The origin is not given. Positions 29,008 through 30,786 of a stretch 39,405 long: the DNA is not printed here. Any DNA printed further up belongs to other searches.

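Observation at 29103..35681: Nitrogenase-like D/K pair without NifH or NifB, fused into one operon with metNIQ and O-acetylhomoserine sulfhydrylase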

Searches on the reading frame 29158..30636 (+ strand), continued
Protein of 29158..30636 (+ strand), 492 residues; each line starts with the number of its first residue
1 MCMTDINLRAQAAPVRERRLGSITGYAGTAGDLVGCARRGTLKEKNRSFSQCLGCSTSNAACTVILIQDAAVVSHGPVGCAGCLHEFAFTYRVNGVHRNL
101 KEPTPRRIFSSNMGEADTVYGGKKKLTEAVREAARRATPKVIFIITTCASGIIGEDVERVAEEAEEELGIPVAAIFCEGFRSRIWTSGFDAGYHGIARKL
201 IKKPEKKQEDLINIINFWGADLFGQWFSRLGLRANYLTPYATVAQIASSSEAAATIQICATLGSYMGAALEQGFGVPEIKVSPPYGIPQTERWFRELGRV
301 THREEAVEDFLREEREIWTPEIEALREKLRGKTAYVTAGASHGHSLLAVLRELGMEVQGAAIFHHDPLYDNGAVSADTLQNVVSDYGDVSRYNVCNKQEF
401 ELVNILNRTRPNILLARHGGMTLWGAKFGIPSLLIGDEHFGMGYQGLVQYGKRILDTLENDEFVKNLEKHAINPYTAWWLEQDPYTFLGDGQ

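Call 8: search_solved_structures(query=window:29158-30636:+, max_evalue=0.001, show_alignments=3)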
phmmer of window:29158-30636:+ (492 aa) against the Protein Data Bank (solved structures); distinct sequences matched with E-value up to 0.001: 62 (the best 60 are shown).
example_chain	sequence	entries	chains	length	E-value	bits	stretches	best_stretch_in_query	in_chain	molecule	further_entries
9fmg_A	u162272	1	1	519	2.3e-133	448.4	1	6-486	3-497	Nitrogenase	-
9d9u_A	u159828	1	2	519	7.7e-133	446.7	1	7-486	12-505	Nitrogenase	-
9p1x_A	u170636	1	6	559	8.2e-37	129.9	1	66-369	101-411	Nitrogenase protein alpha chain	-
4wn9_A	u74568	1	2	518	3.5e-32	114.7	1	54-371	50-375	Nitrogenase molybdenum-iron protein alpha chain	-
5vpw_A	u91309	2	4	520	3.6e-32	114.6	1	54-371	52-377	Nitrogenase molybdenum-iron protein alpha chain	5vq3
1mio_A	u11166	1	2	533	3.8e-32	114.5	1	54-371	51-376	NITROGENASE MOLYBDENUM IRON PROTEIN (ALPHA CHAIN)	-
4wes_A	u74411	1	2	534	3.9e-32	114.5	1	54-371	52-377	Nitrogenase molybdenum-iron protein alpha chain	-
9spz_A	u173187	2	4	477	1.7e-30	109.1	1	54-454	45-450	Nitrogenase protein alpha chain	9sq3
9i0g_A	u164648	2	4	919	7.5e-29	103.7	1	54-460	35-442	Nitrogenase iron-molybdenum cofactor biosynthesis protein NifE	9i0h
5n6y_A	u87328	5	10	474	1.2e-23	86.5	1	54-452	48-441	Nitrogenase vanadium-iron protein alpha chain | Nitrogenase protein alpha chain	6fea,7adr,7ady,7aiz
9hbc_A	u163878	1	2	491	4.5e-21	78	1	54-392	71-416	MoFe nitrogenase subunit D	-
9hbn_A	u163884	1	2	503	3.9e-20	75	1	54-392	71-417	MoFe nitrogenase subunit D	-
9ian_A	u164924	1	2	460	6.6e-20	74.2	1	53-459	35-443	Nitrogenase iron-molybdenum cofactor biosynthesis protein NifE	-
9iao_A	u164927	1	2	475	7.8e-20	74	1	53-459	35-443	Nitrogenase iron-molybdenum cofactor biosynthesis protein NifE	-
9onj_A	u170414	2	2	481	8.5e-20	73.8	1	53-459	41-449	Nitrogenase iron-molybdenum cofactor biosynthesis protein NifE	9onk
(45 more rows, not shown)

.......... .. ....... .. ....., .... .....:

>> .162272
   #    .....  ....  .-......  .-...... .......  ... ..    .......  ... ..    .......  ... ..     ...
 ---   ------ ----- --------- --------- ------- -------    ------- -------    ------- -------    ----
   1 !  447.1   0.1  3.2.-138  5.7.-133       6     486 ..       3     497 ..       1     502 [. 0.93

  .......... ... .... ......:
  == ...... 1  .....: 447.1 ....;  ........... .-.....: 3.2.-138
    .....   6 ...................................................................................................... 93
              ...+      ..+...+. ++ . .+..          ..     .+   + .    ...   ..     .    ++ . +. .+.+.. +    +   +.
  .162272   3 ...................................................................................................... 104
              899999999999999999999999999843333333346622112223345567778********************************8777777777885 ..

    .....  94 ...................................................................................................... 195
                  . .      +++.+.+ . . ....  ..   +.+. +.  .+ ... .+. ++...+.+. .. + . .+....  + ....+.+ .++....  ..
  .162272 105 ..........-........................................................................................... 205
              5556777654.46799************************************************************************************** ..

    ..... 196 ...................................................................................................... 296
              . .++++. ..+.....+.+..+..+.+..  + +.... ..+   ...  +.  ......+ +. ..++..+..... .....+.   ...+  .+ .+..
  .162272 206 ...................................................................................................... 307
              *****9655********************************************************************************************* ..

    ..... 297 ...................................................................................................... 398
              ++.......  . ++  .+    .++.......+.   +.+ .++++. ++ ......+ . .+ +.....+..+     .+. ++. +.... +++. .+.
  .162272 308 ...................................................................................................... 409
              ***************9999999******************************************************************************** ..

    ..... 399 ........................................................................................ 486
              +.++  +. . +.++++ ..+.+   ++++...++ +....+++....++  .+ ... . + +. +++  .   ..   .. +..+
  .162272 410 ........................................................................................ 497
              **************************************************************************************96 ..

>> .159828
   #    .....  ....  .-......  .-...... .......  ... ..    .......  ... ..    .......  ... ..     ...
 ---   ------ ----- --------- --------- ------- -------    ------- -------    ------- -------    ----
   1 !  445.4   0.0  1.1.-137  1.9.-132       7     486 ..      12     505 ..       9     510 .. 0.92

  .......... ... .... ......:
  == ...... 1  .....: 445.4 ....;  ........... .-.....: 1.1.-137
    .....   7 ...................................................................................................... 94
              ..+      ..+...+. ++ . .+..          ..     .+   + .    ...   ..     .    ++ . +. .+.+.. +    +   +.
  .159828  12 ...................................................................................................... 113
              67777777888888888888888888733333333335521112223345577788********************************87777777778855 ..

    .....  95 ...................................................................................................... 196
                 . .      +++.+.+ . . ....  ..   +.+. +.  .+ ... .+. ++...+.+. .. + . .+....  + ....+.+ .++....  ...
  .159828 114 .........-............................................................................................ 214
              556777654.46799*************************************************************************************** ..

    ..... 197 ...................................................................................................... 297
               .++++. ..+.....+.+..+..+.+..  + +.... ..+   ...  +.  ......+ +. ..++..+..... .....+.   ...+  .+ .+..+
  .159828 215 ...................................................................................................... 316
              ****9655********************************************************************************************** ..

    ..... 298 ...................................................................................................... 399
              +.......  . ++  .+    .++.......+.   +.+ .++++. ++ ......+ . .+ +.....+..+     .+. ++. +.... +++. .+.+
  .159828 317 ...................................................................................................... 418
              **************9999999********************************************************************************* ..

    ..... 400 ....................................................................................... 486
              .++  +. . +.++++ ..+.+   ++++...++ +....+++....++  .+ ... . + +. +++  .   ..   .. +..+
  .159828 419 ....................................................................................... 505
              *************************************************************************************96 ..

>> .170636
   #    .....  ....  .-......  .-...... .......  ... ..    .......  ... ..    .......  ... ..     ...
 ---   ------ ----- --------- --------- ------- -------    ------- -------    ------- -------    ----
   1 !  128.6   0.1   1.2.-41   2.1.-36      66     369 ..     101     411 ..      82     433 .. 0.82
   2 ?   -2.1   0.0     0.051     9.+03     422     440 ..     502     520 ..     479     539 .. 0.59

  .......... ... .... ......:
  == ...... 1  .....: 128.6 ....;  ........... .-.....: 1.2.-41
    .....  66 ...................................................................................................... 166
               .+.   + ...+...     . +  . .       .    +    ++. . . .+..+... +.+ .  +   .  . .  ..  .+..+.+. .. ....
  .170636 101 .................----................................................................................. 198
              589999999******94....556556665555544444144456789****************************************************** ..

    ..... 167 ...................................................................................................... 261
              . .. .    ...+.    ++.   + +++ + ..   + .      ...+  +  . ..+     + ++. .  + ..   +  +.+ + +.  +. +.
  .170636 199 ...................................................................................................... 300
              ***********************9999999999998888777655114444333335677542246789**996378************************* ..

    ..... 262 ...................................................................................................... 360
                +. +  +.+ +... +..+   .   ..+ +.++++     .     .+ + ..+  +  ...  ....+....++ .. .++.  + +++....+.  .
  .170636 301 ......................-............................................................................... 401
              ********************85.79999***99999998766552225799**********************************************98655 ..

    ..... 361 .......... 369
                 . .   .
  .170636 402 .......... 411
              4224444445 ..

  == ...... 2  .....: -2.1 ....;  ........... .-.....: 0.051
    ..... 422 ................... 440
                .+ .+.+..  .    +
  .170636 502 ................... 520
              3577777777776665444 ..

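Call 11: find_encoding_contigs(protein=P0006, flank=10000, max_places=2)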
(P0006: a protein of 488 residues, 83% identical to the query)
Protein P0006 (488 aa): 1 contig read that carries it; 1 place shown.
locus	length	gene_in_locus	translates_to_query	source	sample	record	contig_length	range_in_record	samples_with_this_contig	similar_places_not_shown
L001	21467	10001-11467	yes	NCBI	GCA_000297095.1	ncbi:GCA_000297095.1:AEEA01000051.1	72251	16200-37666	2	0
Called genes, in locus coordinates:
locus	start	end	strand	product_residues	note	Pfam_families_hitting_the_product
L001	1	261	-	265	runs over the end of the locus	PF00005:ABC_tran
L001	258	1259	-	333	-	PF00528:BPD_transp_1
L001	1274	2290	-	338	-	PF13379:NMT1_2, PF09084:NMT1, PF12974:Phosphonate-bd (weak)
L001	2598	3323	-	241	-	PF00005:ABC_tran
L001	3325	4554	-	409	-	PF02687:FtsX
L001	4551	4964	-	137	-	PF14387:DUF4418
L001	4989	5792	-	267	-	-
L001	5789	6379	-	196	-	PF00497:SBP_bac_3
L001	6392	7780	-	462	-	-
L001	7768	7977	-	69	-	-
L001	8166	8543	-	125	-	PF10087:DUF2325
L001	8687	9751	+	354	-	PF01053:Cys_Met_Meta_PP, PF00155:Aminotran_1_2, PF01041:DegT_DnrJ_EryC1, PF00266:Aminotran_5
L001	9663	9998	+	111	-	PF01053:Cys_Met_Meta_PP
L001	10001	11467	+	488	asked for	PF00148:Oxidored_nitro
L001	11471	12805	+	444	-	PF00148:Oxidored_nitro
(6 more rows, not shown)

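Call 12: find_encoding_contigs(protein=P0022, flank=10000, max_places=2)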
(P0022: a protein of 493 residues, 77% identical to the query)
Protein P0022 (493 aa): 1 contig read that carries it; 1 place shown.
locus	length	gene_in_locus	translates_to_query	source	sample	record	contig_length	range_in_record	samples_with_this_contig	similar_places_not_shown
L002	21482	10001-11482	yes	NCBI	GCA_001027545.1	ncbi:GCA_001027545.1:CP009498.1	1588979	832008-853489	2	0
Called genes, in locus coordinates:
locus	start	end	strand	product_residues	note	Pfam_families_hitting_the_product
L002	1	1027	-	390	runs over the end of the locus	-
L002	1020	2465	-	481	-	-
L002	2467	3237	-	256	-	-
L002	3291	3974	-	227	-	-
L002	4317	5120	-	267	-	-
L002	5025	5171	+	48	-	-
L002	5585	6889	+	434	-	PF01053:Cys_Met_Meta_PP, PF01041:DegT_DnrJ_EryC1, PF00155:Aminotran_1_2, PF00266:Aminotran_5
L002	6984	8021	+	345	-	PF09084:NMT1, PF13379:NMT1_2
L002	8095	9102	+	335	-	PF00528:BPD_transp_1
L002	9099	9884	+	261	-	PF00005:ABC_tran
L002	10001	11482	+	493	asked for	PF00148:Oxidored_nitro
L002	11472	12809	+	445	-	PF00148:Oxidored_nitro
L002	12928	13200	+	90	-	PF03180:Lipoprotein_9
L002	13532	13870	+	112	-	PF02579:Nitro_FeMo-Co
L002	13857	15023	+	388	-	PF01053:Cys_Met_Meta_PP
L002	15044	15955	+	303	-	PF00291:PALP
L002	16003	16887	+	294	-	PF04055:Radical_SAM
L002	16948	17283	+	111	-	PF02579:Nitro_FeMo-Co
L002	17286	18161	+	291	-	PF00142:Fer4_NifH, PF01656:CbiA, PF10609:ParA (weak), PF13614:AAA_31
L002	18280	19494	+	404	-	PF04966:OprB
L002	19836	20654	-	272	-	PF00872:Transposase_mut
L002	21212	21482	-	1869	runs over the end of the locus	PF16168:AIDA, PF03212:Pertactin, PF18883:AC_1, PF18760:ART-PolyVal, PF00691:OmpA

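Call 13: find_encoding_contigs(protein=P0119, flank=10000, max_places=2)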
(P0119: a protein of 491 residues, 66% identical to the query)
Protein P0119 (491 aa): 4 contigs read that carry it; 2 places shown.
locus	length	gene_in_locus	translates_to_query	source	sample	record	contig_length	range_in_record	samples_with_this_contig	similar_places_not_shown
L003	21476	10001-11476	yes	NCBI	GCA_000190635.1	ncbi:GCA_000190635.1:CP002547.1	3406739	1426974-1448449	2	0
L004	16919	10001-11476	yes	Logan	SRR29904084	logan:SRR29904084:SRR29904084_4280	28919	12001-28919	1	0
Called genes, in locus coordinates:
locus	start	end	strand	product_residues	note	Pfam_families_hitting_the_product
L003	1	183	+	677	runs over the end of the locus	PF00999:Na_H_Exchanger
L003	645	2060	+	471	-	PF01966:HD, PF13286:HD_assoc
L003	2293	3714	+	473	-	PF07690:MFS_1, PF00083:Sugar_tr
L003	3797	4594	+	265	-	PF13676:TIR_2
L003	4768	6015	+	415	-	PF00817:IMS, PF11798:IMS_HHH (weak), PF11799:IMS_C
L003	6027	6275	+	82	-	-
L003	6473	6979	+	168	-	PF00881:Nitroreductase, PF14512:TM1586_NiRdase, PF00881:Nitroreductase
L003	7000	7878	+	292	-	PF14512:TM1586_NiRdase, PF00881:Nitroreductase (weak)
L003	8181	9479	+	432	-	PF01053:Cys_Met_Meta_PP, PF01041:DegT_DnrJ_EryC1 (weak)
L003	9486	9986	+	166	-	PF13480:Acetyltransf_6 (weak), PF13673:Acetyltransf_10 (weak), PF00583:Acetyltransf_1, PF13508:Acetyltransf_7, PF08445:FR47 (weak)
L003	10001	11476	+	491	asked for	PF00148:Oxidored_nitro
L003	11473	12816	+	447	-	PF00148:Oxidored_nitro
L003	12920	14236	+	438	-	PF01053:Cys_Met_Meta_PP, PF01041:DegT_DnrJ_EryC1 (weak)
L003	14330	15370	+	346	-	PF13379:NMT1_2, PF09084:NMT1, PF12974:Phosphonate-bd (weak)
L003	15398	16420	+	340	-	PF00528:BPD_transp_1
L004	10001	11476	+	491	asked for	PF00148:Oxidored_nitro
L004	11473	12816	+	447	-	PF00148:Oxidored_nitro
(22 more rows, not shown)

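Call 37: find_related_loci(query=A1, collection=genome_contigs, flank=10000)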
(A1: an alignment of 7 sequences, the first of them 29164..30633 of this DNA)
Query A1 (490 aa) in genome_contigs; peptide patterns used: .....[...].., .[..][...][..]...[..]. (x = any residue, [..] = any of these).
600 stretches matched a pattern (row limit reached: there are more); 579 encode a relative of the query (tblastn E <= 1e-3); the best 80 are kept; 80 distinct loci.
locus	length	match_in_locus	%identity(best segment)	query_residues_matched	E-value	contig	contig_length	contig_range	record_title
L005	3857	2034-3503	93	1-490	0e+0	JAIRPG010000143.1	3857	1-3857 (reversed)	MAG: Treponema sp. isolate Cf509_bin30 k119_754095, whole genome shotgun sequence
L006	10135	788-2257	82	1-490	0e+0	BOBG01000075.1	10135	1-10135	Spirochaetia bacterium PG1894_164 DNA, sequence075, whole genome shotgun sequence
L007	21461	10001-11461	78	1-487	0e+0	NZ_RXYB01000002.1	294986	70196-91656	Acetobacterium tundrae strain DSM 9173 NODE_2_length_294986_cov_23.023, whole genome shotgun sequence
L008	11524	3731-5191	76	1-486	0e+0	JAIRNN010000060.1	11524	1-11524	MAG: Spirochaetaceae bacterium isolate Cd354_bin30 k119_456923, whole genome shotgun sequence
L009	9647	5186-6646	72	1-487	0e+0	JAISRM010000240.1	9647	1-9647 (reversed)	MAG: Endomicrobium sp. isolate Kf353_bin60 k119_3407145, whole genome shotgun sequence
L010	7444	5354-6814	72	1-487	0e+0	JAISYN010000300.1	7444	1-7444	MAG: Synergistaceae bacterium isolate Nc350_bin37 k119_1669373, whole genome shotgun sequence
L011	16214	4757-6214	71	1-487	0e+0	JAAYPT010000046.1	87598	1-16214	MAG: Clostridiales bacterium isolate AS22ysBPME_279 85880_AS22, whole genome shotgun sequence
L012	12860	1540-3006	72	1-489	0e+0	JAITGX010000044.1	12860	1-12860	MAG: Synergistaceae bacterium isolate Pc512_bin33 k119_2942698, whole genome shotgun sequence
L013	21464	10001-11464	71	1-489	0e+0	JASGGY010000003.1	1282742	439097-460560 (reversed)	MAG: Oscillospiraceae bacterium isolate 5N110 JMF-2111-06-0005.ont.bin.110_2, whole genome shotgun sequence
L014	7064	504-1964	72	1-487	0e+0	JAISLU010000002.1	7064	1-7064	MAG: Synergistaceae bacterium isolate Im510_bin125 k119_1103233, whole genome shotgun sequence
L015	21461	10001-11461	70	1-487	0e+0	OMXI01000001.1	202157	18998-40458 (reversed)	uncultured Clostridiales bacterium isolate RUG060 genome assembly, contig: scaffold_10, whole genome shotgun sequence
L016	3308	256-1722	68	1-490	0e+0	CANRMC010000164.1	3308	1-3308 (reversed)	MAG: uncultured Lachnospiraceae bacterium isolate Lapin-016__bin8 genome assembly, contig: Lapin-016__NODE_29440_length_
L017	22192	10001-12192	70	1-487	0e+0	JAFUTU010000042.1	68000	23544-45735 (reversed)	MAG: Ruminococcus sp. isolate RGIG4819 Roe_deer_Reticulum.Co__c586801, whole genome shotgun sequence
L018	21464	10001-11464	69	1-487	0e+0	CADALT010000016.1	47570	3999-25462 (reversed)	MAG: uncultured Ruminococcus sp. isolate RUG13404 genome assembly, contig: RUG13404_asm_16, whole genome shotgun sequenc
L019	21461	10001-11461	69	1-487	0e+0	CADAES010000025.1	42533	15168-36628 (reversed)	MAG: uncultured Ruminococcus sp. isolate RUG13226 genome assembly, contig: RUG13226_asm_25, whole genome shotgun sequenc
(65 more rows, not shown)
